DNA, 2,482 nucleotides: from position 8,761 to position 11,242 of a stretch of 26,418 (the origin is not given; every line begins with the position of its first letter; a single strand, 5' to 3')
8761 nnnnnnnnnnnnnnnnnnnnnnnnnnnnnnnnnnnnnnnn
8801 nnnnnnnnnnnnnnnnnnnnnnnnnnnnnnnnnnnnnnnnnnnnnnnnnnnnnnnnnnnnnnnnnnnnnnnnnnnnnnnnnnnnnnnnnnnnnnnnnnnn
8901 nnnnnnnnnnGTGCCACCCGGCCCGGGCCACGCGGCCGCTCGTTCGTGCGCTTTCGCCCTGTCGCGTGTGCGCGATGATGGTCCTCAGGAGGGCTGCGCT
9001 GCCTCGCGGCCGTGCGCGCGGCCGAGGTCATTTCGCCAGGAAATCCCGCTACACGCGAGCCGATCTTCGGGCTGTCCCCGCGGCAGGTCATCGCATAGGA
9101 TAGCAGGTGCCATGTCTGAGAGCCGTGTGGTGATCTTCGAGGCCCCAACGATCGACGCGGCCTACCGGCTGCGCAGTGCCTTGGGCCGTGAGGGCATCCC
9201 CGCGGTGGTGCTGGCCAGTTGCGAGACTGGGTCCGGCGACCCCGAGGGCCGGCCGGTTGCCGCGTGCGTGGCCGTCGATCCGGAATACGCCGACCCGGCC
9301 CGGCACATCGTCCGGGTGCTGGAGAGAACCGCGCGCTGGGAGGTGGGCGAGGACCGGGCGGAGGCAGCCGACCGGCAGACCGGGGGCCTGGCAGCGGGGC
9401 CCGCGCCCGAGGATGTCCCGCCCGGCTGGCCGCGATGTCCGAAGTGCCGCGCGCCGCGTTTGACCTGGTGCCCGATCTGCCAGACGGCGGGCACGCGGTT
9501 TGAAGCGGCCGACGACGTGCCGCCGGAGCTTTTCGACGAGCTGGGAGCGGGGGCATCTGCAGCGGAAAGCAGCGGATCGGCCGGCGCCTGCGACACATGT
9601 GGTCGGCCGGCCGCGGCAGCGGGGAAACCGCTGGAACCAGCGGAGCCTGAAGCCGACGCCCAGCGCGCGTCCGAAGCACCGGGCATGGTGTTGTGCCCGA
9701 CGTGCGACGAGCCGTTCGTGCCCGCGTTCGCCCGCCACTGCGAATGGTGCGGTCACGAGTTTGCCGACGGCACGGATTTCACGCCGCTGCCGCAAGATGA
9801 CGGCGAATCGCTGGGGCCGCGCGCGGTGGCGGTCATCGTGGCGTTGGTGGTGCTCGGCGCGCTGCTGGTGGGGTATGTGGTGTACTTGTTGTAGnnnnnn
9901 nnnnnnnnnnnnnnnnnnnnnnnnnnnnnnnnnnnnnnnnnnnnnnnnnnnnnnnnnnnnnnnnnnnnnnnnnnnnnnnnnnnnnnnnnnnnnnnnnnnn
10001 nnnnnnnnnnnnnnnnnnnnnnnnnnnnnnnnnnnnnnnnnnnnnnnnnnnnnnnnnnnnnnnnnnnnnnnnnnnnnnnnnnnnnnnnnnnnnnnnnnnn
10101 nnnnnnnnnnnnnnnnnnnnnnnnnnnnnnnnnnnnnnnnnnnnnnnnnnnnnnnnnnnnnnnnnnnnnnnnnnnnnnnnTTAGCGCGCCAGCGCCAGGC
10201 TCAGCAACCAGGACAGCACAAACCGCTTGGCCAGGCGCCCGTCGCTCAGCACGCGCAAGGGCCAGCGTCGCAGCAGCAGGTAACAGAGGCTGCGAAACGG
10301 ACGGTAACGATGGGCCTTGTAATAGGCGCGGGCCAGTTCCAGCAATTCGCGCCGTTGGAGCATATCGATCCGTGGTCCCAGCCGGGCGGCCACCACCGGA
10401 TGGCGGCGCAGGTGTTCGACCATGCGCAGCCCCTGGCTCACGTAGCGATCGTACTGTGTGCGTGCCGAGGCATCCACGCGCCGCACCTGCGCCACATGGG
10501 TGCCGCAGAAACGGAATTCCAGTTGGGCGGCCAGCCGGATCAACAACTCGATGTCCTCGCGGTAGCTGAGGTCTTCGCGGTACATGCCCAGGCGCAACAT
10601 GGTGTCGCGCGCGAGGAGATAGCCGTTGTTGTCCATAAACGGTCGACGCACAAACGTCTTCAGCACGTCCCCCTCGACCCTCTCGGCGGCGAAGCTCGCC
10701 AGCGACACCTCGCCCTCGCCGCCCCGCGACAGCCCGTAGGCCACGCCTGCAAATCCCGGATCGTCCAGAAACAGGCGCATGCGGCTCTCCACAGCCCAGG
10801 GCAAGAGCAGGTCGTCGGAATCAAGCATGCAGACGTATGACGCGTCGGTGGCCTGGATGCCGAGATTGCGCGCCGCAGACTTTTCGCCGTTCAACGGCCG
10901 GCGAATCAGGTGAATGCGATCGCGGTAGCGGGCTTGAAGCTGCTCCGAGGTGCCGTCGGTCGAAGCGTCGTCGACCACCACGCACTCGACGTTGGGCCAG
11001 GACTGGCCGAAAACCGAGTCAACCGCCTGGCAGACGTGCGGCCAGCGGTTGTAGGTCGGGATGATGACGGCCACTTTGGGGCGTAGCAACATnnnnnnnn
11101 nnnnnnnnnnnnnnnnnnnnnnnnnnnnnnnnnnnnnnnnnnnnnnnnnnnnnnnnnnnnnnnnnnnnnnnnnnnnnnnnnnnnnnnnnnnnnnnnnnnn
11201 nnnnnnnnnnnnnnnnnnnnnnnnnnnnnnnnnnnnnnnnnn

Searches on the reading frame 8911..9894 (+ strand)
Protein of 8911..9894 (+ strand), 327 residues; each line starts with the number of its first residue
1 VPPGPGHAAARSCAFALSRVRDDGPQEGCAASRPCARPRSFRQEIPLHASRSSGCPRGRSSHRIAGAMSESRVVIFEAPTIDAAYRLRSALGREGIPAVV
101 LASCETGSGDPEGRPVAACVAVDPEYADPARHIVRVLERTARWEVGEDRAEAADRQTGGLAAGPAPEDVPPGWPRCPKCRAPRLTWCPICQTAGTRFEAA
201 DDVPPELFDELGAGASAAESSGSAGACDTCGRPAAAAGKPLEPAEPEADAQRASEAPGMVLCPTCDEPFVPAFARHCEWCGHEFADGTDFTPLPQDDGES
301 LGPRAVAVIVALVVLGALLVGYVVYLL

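Call 94: search_protein_families(library=pfam, proteins=[window:8911-9894:+], max_evalue=0.0001)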
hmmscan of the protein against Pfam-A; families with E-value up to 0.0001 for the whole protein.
window:8911-9894:+ (327 aa): 1 family
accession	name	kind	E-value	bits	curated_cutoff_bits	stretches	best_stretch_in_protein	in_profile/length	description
PF12773.13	DZR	-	6.7e-05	23.4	27.3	0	223-281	11-45/45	Double zinc ribbon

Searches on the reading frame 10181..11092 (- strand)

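Call 94: search_protein_families(library=pfam, proteins=[window:10181-11092:-], max_evalue=0.0001)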
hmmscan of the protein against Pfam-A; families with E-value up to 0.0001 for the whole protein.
window:10181-11092:- (303 aa): 3 families
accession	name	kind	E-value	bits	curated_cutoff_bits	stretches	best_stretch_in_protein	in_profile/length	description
PF00535.33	Glycos_transf_2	-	7.6e-28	98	23.3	1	9-134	2-130/168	Glycosyl transferase family 2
PF13641.12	Glyco_tranf_2_3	-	6.3e-13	49.7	27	1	5-223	1-226/230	Glycosyltransferase like family 2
PF10111.15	Glyco_tranf_2_2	-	1.3e-07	31.9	27.3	0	9-101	2-99/276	Glycosyltransferase like family 2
